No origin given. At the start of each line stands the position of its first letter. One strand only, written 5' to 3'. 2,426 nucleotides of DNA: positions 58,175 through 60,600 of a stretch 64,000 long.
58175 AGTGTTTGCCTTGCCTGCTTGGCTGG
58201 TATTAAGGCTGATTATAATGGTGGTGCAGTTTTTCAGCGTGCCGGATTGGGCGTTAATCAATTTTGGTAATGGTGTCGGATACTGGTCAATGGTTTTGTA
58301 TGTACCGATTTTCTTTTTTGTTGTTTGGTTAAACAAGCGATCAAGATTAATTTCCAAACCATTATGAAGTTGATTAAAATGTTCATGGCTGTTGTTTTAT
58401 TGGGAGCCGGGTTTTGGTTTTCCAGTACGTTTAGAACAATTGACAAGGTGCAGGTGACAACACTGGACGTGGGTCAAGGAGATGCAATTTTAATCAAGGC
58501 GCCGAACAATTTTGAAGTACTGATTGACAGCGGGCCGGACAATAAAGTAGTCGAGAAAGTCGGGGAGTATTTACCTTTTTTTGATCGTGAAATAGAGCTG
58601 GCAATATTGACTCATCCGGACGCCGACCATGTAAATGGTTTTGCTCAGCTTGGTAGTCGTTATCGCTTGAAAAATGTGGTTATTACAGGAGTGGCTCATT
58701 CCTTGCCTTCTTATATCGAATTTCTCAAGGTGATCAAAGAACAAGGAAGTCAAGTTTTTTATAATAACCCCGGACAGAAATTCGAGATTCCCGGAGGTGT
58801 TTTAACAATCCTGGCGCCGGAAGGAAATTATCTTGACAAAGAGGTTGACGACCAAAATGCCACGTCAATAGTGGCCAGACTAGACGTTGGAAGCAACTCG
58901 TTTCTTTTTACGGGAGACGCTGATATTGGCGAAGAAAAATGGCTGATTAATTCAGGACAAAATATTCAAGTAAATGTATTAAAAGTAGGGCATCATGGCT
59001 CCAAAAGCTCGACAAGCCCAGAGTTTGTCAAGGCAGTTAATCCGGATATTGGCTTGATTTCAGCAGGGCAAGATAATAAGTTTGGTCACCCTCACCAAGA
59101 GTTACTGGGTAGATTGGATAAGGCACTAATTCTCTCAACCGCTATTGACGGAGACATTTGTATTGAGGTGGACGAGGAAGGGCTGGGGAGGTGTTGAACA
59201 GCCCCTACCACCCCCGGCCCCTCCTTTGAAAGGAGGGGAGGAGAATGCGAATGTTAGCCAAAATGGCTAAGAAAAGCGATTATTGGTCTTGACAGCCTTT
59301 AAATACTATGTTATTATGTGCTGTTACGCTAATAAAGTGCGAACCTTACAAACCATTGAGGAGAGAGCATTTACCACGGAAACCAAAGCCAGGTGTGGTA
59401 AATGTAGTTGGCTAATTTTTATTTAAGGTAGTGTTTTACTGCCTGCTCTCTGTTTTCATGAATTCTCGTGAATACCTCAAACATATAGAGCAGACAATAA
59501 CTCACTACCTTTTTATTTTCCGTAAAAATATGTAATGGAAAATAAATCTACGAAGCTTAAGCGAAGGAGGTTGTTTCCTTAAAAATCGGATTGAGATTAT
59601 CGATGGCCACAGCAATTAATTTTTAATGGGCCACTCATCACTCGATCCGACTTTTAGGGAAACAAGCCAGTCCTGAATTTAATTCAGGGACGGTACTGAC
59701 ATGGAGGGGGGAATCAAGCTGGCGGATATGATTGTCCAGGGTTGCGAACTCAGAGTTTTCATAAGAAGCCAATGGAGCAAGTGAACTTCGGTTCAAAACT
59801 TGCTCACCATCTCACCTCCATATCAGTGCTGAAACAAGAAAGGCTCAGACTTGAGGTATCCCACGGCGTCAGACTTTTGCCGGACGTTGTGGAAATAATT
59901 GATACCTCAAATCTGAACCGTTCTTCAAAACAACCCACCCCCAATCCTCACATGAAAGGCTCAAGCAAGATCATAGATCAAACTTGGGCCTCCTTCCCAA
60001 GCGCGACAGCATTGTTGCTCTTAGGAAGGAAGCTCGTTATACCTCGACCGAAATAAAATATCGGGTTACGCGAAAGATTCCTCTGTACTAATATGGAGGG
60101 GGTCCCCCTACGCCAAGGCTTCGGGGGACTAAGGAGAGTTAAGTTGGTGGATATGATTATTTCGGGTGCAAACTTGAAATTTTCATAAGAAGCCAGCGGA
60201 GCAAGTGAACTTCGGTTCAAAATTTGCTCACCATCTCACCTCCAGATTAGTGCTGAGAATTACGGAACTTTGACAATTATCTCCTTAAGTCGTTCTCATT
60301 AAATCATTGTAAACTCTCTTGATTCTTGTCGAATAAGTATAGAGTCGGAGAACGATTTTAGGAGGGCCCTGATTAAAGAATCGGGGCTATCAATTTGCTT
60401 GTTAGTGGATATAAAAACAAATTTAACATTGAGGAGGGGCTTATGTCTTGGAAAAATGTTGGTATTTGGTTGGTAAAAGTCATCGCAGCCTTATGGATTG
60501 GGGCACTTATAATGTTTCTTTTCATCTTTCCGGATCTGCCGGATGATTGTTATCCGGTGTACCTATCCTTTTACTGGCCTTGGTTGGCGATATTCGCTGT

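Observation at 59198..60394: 1.2-kb ORF-poor stretch with two copies of a roughly 110-nt structured element ending in anti-SD-like CACCTCC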

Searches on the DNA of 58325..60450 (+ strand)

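Call 4: search_rna_families(source=window, start=59150, end=60450, threshold=evalue, max_evalue=10, show_alignments=3)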
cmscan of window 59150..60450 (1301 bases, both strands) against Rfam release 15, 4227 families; matches with E-value up to 10: 15.
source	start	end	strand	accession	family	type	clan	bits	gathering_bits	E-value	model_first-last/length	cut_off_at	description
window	60300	60388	+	RF01844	SmY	Gene; snRNA; splicing;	-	21.8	39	0.041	1-80/80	no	SmY spliceosomal RNA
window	59986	60033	-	RF03818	MIR7994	Gene; miRNA;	-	21.2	100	0.4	1-90/90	no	MIR7994 microRNA precursor family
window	59448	59579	+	RF02921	RT-14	Gene; sRNA;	-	19.9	48.1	6.2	1-144/144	no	RT-14 RNA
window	59173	59225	-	RF03397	mir-1234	Gene; miRNA;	-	19.2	70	4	1-57/57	no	mir-1234 microRNA precursor family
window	59176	59224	-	RF00707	mir-197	Gene; miRNA;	-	18.1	74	6.7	1-75/75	no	mir-197 microRNA precursor family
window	59695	59827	-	RF03799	mir-3202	Gene; miRNA;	-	17.5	90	2.8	1-79/79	no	mir-3202 microRNA precursor family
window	59516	59542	-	RF01350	CRISPR-DR41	Gene; CRISPR;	-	17.4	36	3.4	1-29/29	no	CRISPR RNA direct repeat element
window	59695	59827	+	RF03799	mir-3202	Gene; miRNA;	-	17.1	90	3.6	1-79/79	no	mir-3202 microRNA precursor family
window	59424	59520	-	RF04133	MIR2646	Gene; miRNA;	-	16.8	245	0.7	1-256/256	no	MIR2646 microRNA precursor family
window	60282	60363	-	RF03933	MIR6445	Gene; miRNA;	-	16.5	100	5.4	1-117/117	no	MIR6445 microRNA precursor family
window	59166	59223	-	RF03778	mir-483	Gene; miRNA;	-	16.2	60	7.6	1-75/75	no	mir-483 microRNA precursor family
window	59574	59662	-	RF04133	MIR2646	Gene; miRNA;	-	13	245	6.6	1-256/256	no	MIR2646 microRNA precursor family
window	60007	60044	-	RF01310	sR7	Gene; snRNA; snoRNA; CD-box;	-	12.1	37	8.4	1-57/57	no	Small nucleolar RNA sR7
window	59976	59996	-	RF01134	sR30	Gene; snRNA; snoRNA; CD-box;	-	11.3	38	7.2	37-57/57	no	Small nucleolar RNA sR30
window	59920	60059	-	RF01847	Plant_U3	Gene; snRNA; snoRNA; CD-box;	CL00100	10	80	9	72-220/221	no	Plant small nucleolar RNA U3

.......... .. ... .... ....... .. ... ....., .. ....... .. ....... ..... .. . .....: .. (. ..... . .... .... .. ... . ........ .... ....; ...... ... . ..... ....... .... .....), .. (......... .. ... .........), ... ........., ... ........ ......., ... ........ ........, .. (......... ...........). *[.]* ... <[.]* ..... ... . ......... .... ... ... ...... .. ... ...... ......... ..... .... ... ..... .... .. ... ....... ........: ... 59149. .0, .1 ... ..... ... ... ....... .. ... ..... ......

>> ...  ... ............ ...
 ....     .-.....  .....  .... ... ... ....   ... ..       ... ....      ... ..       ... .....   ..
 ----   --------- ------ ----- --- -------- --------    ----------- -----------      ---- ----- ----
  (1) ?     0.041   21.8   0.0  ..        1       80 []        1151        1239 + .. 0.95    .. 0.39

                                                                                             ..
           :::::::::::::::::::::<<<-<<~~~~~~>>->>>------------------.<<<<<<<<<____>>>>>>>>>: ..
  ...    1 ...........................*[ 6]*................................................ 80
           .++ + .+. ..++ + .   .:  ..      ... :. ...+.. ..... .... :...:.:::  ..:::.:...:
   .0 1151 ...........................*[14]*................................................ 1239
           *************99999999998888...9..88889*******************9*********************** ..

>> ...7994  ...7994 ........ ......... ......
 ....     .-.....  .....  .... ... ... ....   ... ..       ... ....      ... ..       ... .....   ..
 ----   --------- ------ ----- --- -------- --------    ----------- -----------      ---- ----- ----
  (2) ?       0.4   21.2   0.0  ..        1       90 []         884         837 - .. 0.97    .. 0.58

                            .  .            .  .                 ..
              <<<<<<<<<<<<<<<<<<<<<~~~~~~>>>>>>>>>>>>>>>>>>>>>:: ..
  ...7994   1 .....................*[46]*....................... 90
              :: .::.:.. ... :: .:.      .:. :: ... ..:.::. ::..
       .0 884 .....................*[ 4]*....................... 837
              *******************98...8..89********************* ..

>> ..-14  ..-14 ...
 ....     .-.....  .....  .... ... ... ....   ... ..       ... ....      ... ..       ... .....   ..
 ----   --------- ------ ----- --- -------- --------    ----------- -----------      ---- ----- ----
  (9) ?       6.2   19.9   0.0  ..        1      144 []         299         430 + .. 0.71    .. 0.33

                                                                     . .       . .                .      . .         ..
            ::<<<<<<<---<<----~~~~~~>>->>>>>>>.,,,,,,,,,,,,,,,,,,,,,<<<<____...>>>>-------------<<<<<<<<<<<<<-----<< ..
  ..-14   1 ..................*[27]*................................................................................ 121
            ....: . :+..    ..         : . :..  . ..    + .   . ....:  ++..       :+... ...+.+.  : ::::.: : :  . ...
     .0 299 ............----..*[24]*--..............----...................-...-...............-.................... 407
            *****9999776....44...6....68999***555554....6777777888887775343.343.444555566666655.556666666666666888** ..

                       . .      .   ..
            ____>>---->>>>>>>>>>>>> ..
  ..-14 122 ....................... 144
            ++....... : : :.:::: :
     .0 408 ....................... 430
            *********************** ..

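Call 47: build_rna_model(alignment_id=A2, structure=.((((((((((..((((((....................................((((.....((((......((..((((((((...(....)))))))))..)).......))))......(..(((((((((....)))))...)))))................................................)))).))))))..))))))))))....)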
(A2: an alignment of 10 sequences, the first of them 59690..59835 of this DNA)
Model R1 built from alignment A2 (10 sequences, 228 columns); structure: as given.
model positions 144; base pairs 45; branch points 1; effective number of sequences 2.53; information 0.59 bits per position. Calibrated on 0.2 Mb of random sequence (short: E-values are rough).
structure used (alignment columns):
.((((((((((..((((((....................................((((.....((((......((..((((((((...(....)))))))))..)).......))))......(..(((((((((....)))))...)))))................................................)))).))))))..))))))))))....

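Call 48: search_with_rna_model(model_id=R1, sources=[window, L004, L007, L010, L012, L013, L015, L016, L017, L018, L019, L021], max_evalue=1, make_alignment=true)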
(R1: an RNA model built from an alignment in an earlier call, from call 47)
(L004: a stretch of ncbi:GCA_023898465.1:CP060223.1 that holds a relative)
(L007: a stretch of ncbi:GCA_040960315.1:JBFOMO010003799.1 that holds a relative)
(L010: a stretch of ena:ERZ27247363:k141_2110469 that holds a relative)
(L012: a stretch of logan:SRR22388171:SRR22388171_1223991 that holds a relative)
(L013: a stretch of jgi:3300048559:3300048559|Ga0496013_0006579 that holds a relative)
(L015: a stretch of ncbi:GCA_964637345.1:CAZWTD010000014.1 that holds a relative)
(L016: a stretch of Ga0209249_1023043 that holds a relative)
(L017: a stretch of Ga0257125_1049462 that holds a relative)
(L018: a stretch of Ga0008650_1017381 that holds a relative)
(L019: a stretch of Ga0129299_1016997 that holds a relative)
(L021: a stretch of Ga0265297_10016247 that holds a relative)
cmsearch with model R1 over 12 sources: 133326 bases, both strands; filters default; matches with E-value up to 1: 17.
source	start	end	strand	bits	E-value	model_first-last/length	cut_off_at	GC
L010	6975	7115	+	126.7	4.7e-31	1-144/144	no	0.57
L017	1001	1145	+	125.3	1e-30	1-144/144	no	0.34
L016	1780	1924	+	123.9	2.5e-30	1-144/144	no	0.34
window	60082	60259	+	121.8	8.9e-30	1-144/144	no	0.46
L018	832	974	+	120.6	1.8e-29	1-144/144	no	0.44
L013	3357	3499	+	120.2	2.4e-29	1-144/144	no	0.55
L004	7298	7443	+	118.1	8.5e-29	1-144/144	no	0.51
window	59690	59835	+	117.8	1e-28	1-144/144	no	0.48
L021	684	825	+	94.2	1.6e-22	1-144/144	no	0.58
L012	5111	5299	+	88.4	5.4e-21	1-144/144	no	0.6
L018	829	971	-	29.3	1.9e-05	1-144/144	no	0.45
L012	5108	5296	-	25.4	0.0002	1-144/144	no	0.6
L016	1777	1921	-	23.7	0.00056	1-144/144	no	0.34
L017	998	1142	-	22.9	0.0009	1-144/144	no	0.34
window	60079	60256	-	22.7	0.001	1-144/144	no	0.47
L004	7295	7440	-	19.1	0.0092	1-144/144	no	0.5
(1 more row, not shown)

Alignment A3: 17 matches aligned to the model, 362 columns, each read 5' to 3' on its own strand. Consensus structure (alignment columns), stored with it:
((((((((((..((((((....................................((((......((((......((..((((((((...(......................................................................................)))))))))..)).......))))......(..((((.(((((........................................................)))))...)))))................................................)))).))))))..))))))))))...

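Call 52: search_with_rna_model(model_id=R1, sources=[window, L004, L010, L012, L013, L016, L017, L018, L021], max_evalue=1e-10, make_alignment=true)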
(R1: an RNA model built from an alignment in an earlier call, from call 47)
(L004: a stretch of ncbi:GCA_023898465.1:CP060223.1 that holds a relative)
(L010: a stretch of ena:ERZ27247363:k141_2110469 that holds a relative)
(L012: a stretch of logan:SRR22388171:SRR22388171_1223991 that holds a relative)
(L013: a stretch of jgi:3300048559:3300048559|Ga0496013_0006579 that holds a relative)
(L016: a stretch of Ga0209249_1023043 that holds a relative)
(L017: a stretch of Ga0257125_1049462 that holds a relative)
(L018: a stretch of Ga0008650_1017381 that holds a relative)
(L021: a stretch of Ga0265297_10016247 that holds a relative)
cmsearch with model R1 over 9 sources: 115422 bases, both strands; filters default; matches with E-value up to 1e-10: 10.
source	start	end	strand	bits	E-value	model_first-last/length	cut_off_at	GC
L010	6975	7115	+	126.7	4.1e-31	1-144/144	no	0.57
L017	1001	1145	+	125.3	9.1e-31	1-144/144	no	0.34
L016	1780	1924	+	123.9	2.1e-30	1-144/144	no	0.34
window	60082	60259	+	121.8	7.7e-30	1-144/144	no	0.46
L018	832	974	+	120.6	1.6e-29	1-144/144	no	0.44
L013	3357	3499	+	120.2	2e-29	1-144/144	no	0.55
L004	7298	7443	+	118.1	7.3e-29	1-144/144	no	0.51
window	59690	59835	+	117.8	8.7e-29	1-144/144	no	0.48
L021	684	825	+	94.2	1.4e-22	1-144/144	no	0.58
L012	5111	5299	+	88.4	4.7e-21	1-144/144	no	0.6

Alignment A4: 10 matches aligned to the model, 232 columns, each read 5' to 3' on its own strand. Consensus structure (alignment columns), stored with it:
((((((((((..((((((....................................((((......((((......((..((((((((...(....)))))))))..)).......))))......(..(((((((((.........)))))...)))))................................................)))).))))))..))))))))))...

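Call 71: search_with_rna_model(model_id=R1, sources=[L022, L023, L024, L025, L014, L008, L009], max_evalue=1)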
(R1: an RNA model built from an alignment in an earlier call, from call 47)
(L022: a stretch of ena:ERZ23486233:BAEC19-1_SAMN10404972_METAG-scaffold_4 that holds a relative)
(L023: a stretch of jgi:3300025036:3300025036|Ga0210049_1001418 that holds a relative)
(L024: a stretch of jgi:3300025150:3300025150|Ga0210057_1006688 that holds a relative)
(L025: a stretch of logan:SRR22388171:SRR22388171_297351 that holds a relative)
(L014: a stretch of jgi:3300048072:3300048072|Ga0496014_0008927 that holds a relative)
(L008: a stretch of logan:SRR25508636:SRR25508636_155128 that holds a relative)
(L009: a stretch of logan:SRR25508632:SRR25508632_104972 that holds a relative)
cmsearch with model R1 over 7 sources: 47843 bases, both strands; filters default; matches with E-value up to 1: 1.
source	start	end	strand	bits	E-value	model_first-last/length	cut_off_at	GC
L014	3012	3154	+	120.2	8.5e-30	1-144/144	no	0.55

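Call 79: search_rna_families(sources=[L004, L010, L012, L013, L016, L018, L021], threshold=evalue, max_evalue=0.5)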
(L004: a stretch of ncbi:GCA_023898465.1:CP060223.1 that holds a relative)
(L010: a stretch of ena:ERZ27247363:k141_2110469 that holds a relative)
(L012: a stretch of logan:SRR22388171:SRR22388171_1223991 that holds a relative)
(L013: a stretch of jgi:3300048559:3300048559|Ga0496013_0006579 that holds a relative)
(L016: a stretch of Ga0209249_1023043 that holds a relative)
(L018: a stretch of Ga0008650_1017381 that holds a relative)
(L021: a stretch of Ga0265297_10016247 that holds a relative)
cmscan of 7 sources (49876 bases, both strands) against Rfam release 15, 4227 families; matches with E-value up to 0.5: 1.
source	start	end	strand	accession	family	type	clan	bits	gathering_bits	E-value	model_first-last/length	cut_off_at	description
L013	5332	5406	+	RF00005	tRNA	Gene; tRNA;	CL00001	65.9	29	3.4e-12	1-71/71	no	tRNA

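Call 82: search_dna_similar(query=window:59280-60400:+, collection=phages, mode=distant, max_evalue=0.001, max_rows=5)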
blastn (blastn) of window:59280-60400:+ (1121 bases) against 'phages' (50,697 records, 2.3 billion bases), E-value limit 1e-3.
No match.

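Call 83: search_dna_similar(query=window:59280-60400:+, collection=plasmids, mode=distant, max_evalue=0.001, max_rows=5)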
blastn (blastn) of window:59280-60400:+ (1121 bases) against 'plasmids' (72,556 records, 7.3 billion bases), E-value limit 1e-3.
No match.

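Call 96: search_with_rna_model(model_id=R1, sources=[L026, L027], max_evalue=1, show_alignments=1)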
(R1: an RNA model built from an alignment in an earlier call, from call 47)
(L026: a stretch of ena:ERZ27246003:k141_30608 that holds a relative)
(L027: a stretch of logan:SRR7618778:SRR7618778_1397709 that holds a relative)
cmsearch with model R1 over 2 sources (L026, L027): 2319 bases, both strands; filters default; matches with E-value up to 1: 3.
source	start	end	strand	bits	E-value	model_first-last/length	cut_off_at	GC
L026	113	257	+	125.3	1.8e-32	1-144/144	no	0.34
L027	1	64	+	46.4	1e-11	81-144/144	5'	0.36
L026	110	254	-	22.9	1.6e-05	1-144/144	no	0.34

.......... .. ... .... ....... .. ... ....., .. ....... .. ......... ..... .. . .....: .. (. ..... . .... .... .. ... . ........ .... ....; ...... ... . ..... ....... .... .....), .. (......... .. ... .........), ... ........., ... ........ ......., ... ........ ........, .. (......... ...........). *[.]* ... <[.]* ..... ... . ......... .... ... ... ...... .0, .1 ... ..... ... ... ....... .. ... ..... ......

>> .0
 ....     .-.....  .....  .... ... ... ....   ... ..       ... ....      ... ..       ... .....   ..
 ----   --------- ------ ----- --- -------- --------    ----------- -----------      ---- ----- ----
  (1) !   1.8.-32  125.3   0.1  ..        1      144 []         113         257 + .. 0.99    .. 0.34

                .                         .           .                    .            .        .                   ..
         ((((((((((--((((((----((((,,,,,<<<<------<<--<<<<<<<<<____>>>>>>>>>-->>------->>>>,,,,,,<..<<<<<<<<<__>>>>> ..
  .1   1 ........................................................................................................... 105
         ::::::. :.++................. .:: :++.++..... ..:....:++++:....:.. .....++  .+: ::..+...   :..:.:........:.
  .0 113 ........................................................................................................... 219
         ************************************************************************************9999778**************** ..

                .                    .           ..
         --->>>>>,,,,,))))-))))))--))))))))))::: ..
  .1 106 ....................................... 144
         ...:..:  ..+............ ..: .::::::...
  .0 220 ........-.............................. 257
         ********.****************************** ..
